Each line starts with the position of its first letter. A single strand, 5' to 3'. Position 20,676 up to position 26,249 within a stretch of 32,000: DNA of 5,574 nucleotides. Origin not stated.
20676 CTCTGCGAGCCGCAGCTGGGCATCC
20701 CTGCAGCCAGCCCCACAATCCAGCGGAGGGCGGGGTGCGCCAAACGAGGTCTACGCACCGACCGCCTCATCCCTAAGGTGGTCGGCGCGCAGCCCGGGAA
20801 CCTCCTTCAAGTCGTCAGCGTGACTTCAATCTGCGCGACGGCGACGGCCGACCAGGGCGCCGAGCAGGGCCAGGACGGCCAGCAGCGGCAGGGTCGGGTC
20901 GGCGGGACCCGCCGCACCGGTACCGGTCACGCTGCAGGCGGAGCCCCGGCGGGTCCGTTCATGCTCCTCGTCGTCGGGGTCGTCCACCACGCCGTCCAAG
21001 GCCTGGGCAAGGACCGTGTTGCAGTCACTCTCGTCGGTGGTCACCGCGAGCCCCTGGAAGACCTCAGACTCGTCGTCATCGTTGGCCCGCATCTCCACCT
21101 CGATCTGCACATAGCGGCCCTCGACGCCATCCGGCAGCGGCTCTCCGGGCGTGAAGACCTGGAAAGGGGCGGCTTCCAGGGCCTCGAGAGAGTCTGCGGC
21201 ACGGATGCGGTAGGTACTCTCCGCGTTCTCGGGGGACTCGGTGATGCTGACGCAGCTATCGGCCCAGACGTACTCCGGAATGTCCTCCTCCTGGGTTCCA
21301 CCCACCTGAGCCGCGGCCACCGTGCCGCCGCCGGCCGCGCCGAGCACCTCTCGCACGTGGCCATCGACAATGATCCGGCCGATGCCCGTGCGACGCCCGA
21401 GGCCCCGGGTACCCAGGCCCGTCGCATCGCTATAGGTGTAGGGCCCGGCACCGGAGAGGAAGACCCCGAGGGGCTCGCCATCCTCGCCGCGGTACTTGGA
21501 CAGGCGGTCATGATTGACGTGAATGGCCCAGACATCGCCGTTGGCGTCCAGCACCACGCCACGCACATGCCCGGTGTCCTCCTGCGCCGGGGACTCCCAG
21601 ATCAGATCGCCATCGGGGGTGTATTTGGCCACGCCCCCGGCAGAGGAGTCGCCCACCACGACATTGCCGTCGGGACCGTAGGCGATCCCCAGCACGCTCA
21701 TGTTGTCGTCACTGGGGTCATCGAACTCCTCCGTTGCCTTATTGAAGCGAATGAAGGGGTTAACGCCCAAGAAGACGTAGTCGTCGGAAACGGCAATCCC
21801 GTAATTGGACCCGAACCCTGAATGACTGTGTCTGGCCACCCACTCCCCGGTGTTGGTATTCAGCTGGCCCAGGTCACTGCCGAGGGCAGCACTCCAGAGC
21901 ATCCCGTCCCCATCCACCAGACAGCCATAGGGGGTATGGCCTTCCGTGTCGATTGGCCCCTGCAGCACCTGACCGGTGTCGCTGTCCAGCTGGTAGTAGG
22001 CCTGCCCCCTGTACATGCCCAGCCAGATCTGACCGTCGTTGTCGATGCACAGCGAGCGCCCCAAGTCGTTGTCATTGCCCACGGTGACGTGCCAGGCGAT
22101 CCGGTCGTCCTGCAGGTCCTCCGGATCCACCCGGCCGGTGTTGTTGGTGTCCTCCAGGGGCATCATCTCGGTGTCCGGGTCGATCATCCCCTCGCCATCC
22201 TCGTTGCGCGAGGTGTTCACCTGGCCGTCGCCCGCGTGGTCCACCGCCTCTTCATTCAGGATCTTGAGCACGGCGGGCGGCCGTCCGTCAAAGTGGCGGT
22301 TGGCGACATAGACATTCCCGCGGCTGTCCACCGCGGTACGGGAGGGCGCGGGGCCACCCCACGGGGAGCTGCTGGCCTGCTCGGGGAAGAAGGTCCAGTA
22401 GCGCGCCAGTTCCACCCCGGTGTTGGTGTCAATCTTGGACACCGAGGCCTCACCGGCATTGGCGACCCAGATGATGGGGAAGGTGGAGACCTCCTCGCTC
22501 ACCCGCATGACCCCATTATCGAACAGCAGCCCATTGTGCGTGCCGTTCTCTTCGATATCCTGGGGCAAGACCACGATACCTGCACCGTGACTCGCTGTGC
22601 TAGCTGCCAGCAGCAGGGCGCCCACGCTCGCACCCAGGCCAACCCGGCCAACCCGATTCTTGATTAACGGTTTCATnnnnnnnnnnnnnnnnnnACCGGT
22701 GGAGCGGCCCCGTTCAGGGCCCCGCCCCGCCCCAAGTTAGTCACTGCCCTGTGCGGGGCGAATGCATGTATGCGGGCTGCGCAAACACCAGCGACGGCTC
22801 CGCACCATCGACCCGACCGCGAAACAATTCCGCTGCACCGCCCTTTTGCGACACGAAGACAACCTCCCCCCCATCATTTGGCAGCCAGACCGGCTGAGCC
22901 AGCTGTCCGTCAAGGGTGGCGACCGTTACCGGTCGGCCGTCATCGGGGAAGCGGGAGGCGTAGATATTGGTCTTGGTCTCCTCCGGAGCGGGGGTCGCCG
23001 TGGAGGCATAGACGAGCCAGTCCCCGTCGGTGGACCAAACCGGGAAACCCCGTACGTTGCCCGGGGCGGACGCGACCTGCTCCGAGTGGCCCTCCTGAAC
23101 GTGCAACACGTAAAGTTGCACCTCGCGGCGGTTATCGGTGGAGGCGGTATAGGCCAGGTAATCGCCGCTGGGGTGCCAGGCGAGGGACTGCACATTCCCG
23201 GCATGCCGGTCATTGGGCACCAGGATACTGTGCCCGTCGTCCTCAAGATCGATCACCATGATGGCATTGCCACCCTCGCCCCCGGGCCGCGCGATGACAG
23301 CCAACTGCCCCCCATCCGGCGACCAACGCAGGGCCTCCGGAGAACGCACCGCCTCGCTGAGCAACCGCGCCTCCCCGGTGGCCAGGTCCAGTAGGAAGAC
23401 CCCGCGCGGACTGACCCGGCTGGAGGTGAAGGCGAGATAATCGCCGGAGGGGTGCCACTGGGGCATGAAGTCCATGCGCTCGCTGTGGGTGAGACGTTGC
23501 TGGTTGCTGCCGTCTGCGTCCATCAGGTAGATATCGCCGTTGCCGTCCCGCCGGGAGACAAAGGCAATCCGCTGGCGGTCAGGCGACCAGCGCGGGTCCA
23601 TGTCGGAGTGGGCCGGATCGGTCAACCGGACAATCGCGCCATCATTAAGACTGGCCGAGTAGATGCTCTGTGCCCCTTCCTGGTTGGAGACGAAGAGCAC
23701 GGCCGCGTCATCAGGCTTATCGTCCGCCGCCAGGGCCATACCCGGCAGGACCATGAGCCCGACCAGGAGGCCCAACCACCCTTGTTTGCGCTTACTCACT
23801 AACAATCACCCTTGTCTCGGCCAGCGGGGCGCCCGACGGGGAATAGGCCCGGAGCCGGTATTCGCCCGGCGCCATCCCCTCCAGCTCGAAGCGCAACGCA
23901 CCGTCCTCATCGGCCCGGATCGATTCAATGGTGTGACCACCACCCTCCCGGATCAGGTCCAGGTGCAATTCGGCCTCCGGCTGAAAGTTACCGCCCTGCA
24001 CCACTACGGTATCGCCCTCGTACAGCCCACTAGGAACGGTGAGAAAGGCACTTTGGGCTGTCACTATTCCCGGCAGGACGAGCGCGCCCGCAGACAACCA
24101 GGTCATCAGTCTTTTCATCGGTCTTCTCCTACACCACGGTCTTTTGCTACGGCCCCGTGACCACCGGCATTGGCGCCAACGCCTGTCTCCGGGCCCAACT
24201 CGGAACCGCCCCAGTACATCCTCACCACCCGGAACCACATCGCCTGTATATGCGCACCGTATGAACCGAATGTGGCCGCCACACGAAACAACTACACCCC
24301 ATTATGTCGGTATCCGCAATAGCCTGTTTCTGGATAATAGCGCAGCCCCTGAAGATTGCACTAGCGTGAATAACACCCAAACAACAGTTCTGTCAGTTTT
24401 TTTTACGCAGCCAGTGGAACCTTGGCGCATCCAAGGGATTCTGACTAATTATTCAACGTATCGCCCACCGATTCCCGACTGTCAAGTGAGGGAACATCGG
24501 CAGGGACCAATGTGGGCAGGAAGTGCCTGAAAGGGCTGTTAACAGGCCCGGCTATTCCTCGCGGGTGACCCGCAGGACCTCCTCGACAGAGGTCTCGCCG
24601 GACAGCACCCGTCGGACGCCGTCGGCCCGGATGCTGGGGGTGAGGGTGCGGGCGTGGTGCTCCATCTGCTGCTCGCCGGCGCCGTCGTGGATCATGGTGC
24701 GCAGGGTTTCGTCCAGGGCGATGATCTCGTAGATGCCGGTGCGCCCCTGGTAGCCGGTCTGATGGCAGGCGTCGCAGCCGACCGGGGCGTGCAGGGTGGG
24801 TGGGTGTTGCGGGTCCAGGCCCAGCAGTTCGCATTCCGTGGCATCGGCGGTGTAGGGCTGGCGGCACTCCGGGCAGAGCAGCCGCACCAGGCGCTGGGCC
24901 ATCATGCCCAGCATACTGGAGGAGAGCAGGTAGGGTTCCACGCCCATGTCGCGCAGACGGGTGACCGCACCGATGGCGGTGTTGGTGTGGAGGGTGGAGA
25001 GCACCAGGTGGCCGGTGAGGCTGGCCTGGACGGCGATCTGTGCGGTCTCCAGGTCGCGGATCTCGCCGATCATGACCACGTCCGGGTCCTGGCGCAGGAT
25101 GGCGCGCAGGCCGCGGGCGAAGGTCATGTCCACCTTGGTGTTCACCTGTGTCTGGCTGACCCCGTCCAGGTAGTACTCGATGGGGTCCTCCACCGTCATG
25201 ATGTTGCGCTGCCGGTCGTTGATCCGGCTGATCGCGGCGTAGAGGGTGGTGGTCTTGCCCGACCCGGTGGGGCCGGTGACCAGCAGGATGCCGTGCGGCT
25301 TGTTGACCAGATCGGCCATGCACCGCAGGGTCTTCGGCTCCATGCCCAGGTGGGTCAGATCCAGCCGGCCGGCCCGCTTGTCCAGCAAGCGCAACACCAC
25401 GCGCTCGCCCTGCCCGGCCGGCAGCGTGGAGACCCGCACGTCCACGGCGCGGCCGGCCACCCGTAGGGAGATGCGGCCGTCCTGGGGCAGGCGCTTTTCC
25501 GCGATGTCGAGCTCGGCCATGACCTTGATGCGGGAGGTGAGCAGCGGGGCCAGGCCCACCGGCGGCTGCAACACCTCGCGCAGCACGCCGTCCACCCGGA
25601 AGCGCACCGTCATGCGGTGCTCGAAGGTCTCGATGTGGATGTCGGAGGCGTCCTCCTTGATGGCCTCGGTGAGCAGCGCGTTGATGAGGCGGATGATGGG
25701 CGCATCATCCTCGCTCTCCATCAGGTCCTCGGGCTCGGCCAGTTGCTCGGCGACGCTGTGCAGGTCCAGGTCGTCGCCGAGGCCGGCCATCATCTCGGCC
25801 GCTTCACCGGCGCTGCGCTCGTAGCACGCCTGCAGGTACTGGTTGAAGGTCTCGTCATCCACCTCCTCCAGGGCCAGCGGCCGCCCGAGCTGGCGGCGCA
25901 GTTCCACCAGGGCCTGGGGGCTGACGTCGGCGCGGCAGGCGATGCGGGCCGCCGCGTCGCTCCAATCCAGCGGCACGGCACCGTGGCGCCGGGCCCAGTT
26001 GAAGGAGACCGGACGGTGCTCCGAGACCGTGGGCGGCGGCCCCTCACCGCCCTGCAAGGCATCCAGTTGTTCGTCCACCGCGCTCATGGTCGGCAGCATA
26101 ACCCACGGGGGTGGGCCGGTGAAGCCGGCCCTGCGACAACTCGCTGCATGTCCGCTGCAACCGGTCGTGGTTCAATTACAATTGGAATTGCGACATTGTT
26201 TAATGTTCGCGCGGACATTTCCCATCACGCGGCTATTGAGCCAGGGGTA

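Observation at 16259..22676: T2SS cluster carrying its own CPBP intramembrane protease and two cargo proteins with a shared Cys-containing C-terminal tag (candidate sorting system)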

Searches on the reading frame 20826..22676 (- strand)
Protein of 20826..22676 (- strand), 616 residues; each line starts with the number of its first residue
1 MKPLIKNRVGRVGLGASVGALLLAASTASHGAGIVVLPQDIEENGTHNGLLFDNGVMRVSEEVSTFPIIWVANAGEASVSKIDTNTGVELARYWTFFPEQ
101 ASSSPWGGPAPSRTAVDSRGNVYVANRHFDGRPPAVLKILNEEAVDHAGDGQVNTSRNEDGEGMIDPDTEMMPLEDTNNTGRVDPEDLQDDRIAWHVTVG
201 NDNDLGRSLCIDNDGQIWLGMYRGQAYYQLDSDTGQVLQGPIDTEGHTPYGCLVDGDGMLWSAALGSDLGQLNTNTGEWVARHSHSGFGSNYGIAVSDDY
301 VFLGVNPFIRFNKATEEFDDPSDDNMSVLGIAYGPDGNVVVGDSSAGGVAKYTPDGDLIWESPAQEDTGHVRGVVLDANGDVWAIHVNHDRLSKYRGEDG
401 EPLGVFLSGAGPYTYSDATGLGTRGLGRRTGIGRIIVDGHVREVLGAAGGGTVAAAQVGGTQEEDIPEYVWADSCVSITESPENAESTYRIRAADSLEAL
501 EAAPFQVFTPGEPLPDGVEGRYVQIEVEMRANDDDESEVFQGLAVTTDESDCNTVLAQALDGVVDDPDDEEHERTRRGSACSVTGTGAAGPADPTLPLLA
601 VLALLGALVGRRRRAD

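Call 3: search_protein_families(library=ncbifam, proteins=[window:20826-22676:-], max_evalue=0.1)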
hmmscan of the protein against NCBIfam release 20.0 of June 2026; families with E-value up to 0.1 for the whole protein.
window:20826-22676:- (616 aa): 5 families
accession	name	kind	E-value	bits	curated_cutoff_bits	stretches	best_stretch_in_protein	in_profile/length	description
NF033191.4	JDVT-CTERM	domain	2.5e-08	33.7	27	1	577-613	2-35/35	JDVT-CTERM domain-containing protein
NF000096.1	stregra_B_VgbB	exception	7.7e-05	22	600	1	316-413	48-142/295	streptogramin B lyase Vgb(B)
TIGR03901.2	MYXO-CTERM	domain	0.0039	17.5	20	1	578-614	3-33/34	MYXO-CTERM sorting domain-containing protein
NF000022.1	stregra_B_VgbA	exception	0.044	12.9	600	0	312-402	44-131/299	streptogramin B lyase Vgb(A)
NF007607.0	PRK10254.1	equivalog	0.091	12.8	237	0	225-281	26-81/137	proofreading thioesterase EntH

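Call 4: search_protein_families(library=pfam, proteins=[window:20826-22676:-], max_evalue=0.1)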
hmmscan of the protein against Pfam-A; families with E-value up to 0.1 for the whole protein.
window:20826-22676:- (616 aa): 4 families
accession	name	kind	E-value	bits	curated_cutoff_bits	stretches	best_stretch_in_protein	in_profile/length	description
PF24684.1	Vgb_lyase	-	5.3e-10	39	50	2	205-393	56-247/290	Virginiamycin B lyase family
PF01436.27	NHL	-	2.2e-07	31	20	0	330-345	6-21/28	NHL repeat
PF07494.17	Reg_prop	-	1.2e-05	25.4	20.4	0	208-222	9-23/24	Two component regulator propeller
PF08450.18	SGL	-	0.0075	16.3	26.3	0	207-238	187-217/246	SMP-30/Gluconolactonase/LRE-like region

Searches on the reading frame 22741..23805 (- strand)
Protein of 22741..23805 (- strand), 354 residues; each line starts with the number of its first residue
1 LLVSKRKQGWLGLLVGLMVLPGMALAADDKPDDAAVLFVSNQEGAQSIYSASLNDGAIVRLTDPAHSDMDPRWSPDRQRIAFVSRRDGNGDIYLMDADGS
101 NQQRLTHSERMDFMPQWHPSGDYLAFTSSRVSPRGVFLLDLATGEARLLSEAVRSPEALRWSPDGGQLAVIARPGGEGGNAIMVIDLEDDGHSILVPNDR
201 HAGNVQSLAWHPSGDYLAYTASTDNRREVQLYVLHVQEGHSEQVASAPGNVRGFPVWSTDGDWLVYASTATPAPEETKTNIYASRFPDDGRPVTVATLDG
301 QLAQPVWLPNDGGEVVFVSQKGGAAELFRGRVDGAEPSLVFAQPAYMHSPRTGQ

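Call 3: search_protein_families(library=ncbifam, proteins=[window:22741-23805:-], max_evalue=0.1)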
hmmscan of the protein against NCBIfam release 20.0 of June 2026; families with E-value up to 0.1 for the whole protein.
window:22741-23805:- (354 aa): 8 families
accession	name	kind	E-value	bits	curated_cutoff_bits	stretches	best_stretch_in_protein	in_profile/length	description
TIGR02800.1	propeller_TolB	equivalog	8e-48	163.4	343.15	2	31-196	200-363/418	Tol-Pal system beta propeller repeat protein TolB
NF002183.0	PRK01029.1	equivalog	2.7e-26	92.6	405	2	30-147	289-408/429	Tol-Pal system protein TolB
NF033523.0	lasso_peptidase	equivalog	5.9e-23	81.5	400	3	205-276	90-158/638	Atxe2 family lasso peptide isopeptidase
NF053518.1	DipepPtdsDpp5Prph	equivalog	3.9e-18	65.3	900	2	39-109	35-105/655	dipeptidyl-peptidase Dpp5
NF003124.0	PRK04043.1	equivalog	1.2e-08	34.2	428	1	22-112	233-323/419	Tol-Pal system protein TolB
TIGR04275.1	beta_prop_Msarc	repeat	0.0012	18.5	85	1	79-96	20-37/40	beta-propeller repeat protein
NF052339.1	hydrazine_alpha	equivalog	0.0017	16.3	800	1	47-121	84-160/804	hydrazine synthase subunit alpha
NF052340.1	hydrazine_beta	equivalog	0.0046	16.1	560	1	153-223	161-230/372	hydrazine synthase subunit beta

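Call 4: search_protein_families(library=pfam, proteins=[window:22741-23805:-], max_evalue=0.1)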
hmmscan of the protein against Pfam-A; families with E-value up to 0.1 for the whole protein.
window:22741-23805:- (354 aa): 17 families
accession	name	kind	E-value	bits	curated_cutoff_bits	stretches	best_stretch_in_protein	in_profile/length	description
PF07676.18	PD40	-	1.8e-28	98.2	20.9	3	60-93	3-37/38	WD40-like Beta Propeller Repeat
PF25174.1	Beta-prop_THOC3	-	3.6e-14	52.9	305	2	73-233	54-199/272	THOC3 beta-propeller domain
PF00930.27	DPPIV_N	-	5.7e-11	42.2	22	1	43-109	20-82/354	Dipeptidyl peptidase IV (DPP IV) N-terminal region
PF00400.38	WD40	-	8.7e-09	36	27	1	201-225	10-33/39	WD domain, G-beta repeat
PF23389.1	Beta-prop_WDR19_1st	-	9.3e-08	31.9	27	1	80-173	10-101/325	WDR19 first beta-propeller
PF23414.1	Beta-prop_EML_2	-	3.5e-06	27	90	1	153-268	39-143/266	Echinoderm microtubule-associated protein second beta-propeller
PF25460.1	Beta-prop_Aladin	-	2.6e-05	24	171.1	1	202-269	110-173/340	Aladin seven-bladed propeller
PF12894.13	ANAPC4_WD40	-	6.3e-05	23.6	22.9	0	197-224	33-60/91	Anaphase-promoting complex subunit 4 WD40 domain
PF24807.1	WD40_CDC20-Fz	-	0.00063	19.6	200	1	48-232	31-207/292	CDC20/Fizzy WD40 domain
PF24817.1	WD40_WDHD1_1st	-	0.0016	18.1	109.9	1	113-222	182-285/291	WDHD1 first WD40 domain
PF02897.21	Peptidase_S9_N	-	0.0023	17.2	24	1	204-276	125-196/414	Prolyl oligopeptidase, N-terminal beta-propeller domain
PF23383.1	Beta-prop_IFT140_1st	-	0.0034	16.6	27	0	152-265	13-118/406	IFT140 first beta-propeller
PF04762.18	Beta-prop_ELP1_1st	-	0.0037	16.6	26.8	0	198-232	252-286/359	ELP1 first N-terminal beta-propeller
PF24814.1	WD40_Prp19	-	0.0051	16.3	320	1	86-235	69-207/281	Prp19 WD40 domain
PF23775.1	Beta-prop_RIG_2nd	-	0.0069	16.3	80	0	202-221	37-56/278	RIG second beta-propeller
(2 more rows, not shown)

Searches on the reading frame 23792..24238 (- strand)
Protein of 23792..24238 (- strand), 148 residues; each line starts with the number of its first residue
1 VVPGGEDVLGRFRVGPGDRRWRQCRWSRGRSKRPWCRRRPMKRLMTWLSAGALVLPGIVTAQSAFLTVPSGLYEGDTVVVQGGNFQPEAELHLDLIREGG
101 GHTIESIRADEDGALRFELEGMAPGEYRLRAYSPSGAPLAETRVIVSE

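Call 3: search_protein_families(library=ncbifam, proteins=[window:23792-24238:-], max_evalue=0.1)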
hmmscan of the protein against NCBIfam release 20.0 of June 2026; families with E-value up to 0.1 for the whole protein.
window:23792-24238:- (148 aa): 0 families

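Call 4: search_protein_families(library=pfam, proteins=[window:23792-24238:-], max_evalue=0.1)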
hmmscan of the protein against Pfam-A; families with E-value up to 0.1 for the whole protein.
window:23792-24238:- (148 aa): 2 families
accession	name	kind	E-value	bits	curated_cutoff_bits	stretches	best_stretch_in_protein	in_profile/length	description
PF14686.12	fn3_3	-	0.0041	17.3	24.4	1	108-146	30-67/75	Polysaccharide lyase family 4, domain II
PF13620.12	CarboxypepD_reg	-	0.0087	16.8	32.3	1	86-146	14-69/82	Carboxypeptidase regulatory-like domain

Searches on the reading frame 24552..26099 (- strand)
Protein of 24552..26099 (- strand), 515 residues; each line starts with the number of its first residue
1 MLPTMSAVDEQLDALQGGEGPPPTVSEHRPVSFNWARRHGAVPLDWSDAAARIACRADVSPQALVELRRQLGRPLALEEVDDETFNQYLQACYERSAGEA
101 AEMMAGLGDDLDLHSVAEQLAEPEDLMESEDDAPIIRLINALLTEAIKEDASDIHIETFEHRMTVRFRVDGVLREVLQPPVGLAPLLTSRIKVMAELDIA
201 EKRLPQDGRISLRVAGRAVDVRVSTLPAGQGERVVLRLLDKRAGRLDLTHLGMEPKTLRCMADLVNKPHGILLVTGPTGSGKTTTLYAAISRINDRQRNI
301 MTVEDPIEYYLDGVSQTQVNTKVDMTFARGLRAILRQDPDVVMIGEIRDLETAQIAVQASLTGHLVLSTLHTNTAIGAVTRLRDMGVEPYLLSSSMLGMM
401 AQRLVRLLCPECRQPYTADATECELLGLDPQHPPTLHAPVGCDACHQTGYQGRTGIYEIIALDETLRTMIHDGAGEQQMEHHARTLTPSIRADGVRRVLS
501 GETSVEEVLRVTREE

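Call 3: search_protein_families(library=ncbifam, proteins=[window:24552-26099:-], max_evalue=0.1)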
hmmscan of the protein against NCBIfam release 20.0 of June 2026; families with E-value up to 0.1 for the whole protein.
window:24552-26099:- (515 aa): 29 families (the best 25 are shown)
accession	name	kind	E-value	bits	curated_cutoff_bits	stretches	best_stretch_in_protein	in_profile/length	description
TIGR02533.1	type_II_gspE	equivalog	5.8e-211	701.3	630.25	1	31-512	4-486/486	type II secretion system ATPase GspE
TIGR02538.1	type_IV_pilB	equivalog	5.7e-161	536.9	675.65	1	34-513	77-563/564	type IV-A pilus assembly ATPase PilB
NF007755.0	PRK10436.1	equivalog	1.1e-138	462.8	617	1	36-512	14-459/465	type II secretion system protein GspE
NF053534.1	T4PilAsmATPsTfpB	equivalog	1.1e-137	459.9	850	1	31-512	97-582/584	type IV pilus assembly ATPase TfpB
NF041000.1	ATPase_ComGA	equivalog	1.8e-78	263.2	300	1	141-406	2-266/267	competence type IV pilus ATPase ComGA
TIGR01420.1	pilT_fam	subfamily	8.5e-55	186.3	319.1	1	139-406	2-269/343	PilT/PilU family type 4a pilus ATPase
TIGR02525.1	plasmid_TraJ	equivalog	1.7e-27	96.3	368.3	1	247-383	131-270/372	plasmid transfer ATPase TraJ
TIGR02524.1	dot_icm_DotB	equivalog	1.1e-21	77.4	463.3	1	263-382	128-256/358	Dot/Icm type IV secretion system ATPase DotB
NF058587.1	archaellum_moto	equivalog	6.1e-17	61.5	550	1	272-382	278-393/527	archaellum flagellar ATPase motor FlaI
TIGR02782.1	TrbB_P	equivalog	2.5e-15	56.6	304.55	1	261-385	129-255/303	P-type conjugative transfer ATPase TrbB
TIGR03819.1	heli_sec_ATPase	hypoth_equivalog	3.3e-13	49.6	373.15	1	224-387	132-302/340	TadA family conjugal transfer-associated ATPase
NF010469.0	PRK13894.1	subfamily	6.1e-13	48.8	508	1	264-384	145-266/320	conjugal transfer ATPase TrbB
TIGR02788.1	VirB11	equivalog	2.1e-12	46.7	249.95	1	272-386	147-266/308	P-type DNA transfer ATPase VirB11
NF010407.0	PRK13833.1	subfamily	1.3e-11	44.5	499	1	272-388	147-265/323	conjugal transfer protein TrbB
NF053672.1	bindosome_BasE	exception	9.8e-10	37.8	1000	1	273-384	274-390/512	bindosome assembly system ATPase subunit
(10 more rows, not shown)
